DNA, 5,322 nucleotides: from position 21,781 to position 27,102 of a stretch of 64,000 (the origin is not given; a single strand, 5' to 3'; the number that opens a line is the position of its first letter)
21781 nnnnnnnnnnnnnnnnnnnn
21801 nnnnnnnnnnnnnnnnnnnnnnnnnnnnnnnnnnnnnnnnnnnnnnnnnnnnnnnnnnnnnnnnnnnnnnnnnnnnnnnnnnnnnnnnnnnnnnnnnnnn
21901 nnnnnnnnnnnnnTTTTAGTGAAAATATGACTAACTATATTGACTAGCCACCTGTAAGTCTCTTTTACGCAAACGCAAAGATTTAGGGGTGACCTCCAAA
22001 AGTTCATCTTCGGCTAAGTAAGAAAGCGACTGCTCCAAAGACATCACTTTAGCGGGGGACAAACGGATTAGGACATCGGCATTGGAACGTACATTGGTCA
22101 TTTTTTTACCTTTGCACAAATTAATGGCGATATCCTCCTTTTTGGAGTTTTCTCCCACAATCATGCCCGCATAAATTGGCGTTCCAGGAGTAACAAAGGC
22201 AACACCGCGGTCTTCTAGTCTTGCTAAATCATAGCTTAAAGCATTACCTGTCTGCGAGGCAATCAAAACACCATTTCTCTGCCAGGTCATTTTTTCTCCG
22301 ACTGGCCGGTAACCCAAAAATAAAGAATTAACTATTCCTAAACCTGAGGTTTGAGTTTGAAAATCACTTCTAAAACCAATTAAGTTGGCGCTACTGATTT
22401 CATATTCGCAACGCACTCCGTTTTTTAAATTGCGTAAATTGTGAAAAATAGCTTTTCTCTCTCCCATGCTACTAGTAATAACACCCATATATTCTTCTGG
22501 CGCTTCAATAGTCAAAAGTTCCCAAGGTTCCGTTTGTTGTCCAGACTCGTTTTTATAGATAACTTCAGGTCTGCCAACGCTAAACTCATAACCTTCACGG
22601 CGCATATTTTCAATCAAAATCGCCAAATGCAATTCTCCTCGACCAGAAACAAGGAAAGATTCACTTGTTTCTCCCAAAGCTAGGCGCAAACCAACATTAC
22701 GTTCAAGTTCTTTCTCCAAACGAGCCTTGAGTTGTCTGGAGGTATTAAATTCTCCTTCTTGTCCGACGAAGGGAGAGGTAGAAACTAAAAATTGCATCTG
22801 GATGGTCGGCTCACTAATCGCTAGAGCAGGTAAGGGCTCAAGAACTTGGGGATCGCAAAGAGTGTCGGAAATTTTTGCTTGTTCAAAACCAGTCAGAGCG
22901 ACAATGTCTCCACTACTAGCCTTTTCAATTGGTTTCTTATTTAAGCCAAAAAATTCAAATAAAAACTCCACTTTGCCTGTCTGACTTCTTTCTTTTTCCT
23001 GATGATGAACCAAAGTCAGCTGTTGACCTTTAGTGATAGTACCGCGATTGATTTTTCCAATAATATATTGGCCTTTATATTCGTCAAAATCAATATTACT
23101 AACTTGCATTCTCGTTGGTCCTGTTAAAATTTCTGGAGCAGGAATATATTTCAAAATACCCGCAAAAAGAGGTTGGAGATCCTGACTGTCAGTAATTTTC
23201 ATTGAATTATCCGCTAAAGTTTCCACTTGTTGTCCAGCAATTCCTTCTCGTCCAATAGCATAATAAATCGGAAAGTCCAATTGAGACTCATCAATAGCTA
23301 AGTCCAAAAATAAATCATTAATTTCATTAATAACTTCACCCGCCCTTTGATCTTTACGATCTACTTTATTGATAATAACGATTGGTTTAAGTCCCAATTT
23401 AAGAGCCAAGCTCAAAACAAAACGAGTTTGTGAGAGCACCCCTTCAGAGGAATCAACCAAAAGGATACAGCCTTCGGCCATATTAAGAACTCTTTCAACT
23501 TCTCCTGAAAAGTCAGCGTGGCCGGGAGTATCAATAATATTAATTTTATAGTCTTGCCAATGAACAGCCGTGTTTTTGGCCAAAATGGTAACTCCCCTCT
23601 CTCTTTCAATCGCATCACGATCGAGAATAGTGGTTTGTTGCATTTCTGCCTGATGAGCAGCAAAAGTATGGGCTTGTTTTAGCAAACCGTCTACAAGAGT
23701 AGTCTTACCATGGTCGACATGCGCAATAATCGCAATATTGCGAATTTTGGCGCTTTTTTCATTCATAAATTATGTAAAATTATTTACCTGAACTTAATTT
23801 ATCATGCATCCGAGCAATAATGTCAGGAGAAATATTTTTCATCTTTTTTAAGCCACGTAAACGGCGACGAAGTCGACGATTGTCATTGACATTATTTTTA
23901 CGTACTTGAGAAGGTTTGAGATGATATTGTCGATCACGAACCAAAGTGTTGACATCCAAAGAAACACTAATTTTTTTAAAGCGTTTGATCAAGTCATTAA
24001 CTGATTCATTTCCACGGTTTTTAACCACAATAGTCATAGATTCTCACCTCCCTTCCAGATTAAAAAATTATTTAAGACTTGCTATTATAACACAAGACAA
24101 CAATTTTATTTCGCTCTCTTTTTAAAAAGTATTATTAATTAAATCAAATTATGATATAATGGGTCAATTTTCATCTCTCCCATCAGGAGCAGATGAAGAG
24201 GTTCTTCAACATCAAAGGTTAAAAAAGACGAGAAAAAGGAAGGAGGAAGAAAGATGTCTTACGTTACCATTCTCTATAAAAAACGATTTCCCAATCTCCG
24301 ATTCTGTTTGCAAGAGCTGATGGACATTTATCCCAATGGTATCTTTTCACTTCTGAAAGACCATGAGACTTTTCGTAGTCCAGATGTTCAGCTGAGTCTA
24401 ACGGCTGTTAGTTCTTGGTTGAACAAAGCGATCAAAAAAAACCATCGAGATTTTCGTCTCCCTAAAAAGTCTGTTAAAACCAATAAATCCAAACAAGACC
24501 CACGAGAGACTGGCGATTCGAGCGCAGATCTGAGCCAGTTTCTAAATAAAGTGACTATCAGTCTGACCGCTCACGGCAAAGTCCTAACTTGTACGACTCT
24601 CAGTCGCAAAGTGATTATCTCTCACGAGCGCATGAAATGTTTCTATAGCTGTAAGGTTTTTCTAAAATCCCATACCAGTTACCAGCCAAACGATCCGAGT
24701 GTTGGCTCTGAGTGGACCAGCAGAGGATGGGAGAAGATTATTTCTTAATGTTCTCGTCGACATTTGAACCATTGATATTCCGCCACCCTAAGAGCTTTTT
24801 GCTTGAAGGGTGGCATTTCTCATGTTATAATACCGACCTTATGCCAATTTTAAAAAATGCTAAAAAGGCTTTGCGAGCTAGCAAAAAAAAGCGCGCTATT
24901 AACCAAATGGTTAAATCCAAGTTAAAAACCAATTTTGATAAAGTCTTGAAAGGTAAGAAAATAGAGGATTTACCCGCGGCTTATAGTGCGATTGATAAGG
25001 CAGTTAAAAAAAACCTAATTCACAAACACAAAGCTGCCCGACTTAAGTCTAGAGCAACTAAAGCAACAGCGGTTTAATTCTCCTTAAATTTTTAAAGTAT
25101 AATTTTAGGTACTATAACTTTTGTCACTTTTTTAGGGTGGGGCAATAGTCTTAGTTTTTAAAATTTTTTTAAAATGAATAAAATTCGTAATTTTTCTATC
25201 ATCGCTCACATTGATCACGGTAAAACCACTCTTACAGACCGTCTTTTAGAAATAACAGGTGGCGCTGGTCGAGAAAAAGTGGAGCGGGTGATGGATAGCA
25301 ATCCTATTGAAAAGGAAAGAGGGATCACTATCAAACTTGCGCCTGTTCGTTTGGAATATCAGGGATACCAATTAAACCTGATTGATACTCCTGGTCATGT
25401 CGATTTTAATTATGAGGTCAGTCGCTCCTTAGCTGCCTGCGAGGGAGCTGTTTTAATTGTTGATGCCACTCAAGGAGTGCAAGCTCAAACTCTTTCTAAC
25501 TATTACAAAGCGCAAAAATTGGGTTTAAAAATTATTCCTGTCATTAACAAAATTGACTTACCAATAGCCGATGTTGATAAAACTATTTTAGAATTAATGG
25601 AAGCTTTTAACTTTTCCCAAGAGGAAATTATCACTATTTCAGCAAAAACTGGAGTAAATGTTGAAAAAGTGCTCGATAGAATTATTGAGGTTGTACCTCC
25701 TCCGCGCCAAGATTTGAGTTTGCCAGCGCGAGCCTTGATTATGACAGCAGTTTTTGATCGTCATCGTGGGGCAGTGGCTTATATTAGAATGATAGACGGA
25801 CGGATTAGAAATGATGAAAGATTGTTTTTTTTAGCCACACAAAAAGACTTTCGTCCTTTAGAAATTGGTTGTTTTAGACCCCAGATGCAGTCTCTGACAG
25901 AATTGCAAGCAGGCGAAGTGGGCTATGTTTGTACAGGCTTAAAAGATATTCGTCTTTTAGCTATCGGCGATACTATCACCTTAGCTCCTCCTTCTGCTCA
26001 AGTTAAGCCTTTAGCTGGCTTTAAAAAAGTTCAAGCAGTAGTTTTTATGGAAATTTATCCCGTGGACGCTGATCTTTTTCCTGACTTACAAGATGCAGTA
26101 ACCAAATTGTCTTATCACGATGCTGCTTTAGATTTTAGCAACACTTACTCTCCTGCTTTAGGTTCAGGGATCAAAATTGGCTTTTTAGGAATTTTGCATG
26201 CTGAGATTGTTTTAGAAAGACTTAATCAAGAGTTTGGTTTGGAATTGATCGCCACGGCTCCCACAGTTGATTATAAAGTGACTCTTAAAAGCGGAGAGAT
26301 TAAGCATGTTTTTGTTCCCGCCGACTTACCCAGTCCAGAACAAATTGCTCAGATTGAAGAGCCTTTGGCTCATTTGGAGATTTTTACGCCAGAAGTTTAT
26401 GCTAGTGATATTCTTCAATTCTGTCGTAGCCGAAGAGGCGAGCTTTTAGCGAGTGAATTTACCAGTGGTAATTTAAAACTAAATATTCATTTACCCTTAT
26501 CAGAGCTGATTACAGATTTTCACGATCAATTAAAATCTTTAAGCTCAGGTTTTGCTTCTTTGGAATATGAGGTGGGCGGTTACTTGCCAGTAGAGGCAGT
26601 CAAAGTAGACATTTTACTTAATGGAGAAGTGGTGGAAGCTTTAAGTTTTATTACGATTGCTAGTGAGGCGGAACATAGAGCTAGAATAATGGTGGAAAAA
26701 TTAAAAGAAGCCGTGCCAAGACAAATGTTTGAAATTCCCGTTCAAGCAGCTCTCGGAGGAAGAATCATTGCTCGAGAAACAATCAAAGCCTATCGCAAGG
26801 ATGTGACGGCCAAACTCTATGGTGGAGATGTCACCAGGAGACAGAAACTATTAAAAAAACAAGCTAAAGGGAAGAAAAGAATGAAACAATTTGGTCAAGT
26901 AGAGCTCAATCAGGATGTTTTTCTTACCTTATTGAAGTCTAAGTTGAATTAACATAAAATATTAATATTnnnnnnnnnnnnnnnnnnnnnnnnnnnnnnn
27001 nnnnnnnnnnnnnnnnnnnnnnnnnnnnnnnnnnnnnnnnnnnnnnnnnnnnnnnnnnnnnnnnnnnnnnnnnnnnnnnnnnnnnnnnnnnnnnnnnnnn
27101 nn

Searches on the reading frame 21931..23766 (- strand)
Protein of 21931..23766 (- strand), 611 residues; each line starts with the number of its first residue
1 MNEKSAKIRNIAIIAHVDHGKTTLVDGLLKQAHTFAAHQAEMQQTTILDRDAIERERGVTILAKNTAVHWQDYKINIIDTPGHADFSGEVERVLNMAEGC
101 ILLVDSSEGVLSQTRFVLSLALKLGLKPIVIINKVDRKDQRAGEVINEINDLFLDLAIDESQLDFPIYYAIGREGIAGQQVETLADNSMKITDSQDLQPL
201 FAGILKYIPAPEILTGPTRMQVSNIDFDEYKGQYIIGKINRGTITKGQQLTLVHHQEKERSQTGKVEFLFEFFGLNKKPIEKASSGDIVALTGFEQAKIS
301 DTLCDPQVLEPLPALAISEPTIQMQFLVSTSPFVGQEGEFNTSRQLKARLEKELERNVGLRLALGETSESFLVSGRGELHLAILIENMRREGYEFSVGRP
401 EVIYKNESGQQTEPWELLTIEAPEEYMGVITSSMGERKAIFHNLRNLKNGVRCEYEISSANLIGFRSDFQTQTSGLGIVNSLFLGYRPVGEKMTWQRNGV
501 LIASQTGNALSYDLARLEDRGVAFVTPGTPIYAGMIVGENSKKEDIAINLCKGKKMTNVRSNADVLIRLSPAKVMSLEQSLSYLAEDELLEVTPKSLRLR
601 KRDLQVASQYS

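Call 28: search_protein_families(library=pfam, proteins=[window:21931-23766:-], max_evalue=0.001)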
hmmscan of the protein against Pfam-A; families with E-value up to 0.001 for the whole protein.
window:21931-23766:- (611 aa): 7 families
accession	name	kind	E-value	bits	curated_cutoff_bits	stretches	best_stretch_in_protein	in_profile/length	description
PF00009.33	GTP_EFTU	-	2.8e-53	180.7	26.5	1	7-186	2-180/188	Elongation factor Tu GTP binding domain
PF21018.2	BipA_C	-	8e-39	132.3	23.8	1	498-604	1-108/110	TypA/BipA C-terminal domain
PF00679.30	EFG_C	-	3e-18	66.1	27.9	1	412-493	3-85/89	Elongation factor G C-terminus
PF03144.31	GTP_EFTU_D2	-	2.5e-10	41.1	30.3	1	232-304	1-73/73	Elongation factor Tu domain 2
PF22042.2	EF-G_D2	-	5.2e-09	36.5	27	1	219-305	3-83/84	Elongation factor G domain 2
PF01926.29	MMR_HSR1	-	2.1e-06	28.3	21.9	1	11-134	2-113/113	50S ribosome-binding GTPase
PF14492.12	EFG_III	-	1.5e-05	25.4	27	1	343-397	18-73/75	Elongation Factor G, domain III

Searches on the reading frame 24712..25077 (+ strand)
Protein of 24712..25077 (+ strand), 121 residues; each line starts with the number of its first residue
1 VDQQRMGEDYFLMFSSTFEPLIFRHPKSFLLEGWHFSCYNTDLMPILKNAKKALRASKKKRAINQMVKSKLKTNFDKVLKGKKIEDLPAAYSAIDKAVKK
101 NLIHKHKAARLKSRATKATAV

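Call 29: search_protein_families(library=pfam, proteins=[window:24712-25077:+], max_evalue=0.001)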
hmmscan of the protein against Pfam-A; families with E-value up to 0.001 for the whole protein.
window:24712-25077:+ (121 aa): 1 family
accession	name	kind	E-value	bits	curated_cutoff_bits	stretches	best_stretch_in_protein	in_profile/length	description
PF01649.23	Ribosomal_S20p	-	1.4e-12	48.5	29.5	1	48-118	4-81/83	Ribosomal protein S20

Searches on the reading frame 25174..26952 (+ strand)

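Call 28: search_protein_families(library=pfam, proteins=[window:25174-26952:+], max_evalue=0.001)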
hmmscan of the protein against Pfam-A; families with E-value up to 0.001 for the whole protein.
window:25174-26952:+ (592 aa): 5 families
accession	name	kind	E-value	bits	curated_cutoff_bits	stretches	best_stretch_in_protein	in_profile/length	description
PF00009.33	GTP_EFTU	-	1.5e-57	194.6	26.5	1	3-176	2-188/188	Elongation factor Tu GTP binding domain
PF06421.17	LepA_C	-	4.1e-45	152.7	29.7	1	482-588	1-107/107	GTP-binding protein LepA C-terminus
PF00679.30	EFG_C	-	4.6e-17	62.3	27.9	1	394-479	2-87/89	Elongation factor G C-terminus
PF03144.31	GTP_EFTU_D2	-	1.1e-06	29.5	30.3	1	199-269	1-73/73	Elongation factor Tu domain 2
PF01926.29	MMR_HSR1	-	9.5e-06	26.1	21.9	1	15-126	10-113/113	50S ribosome-binding GTPase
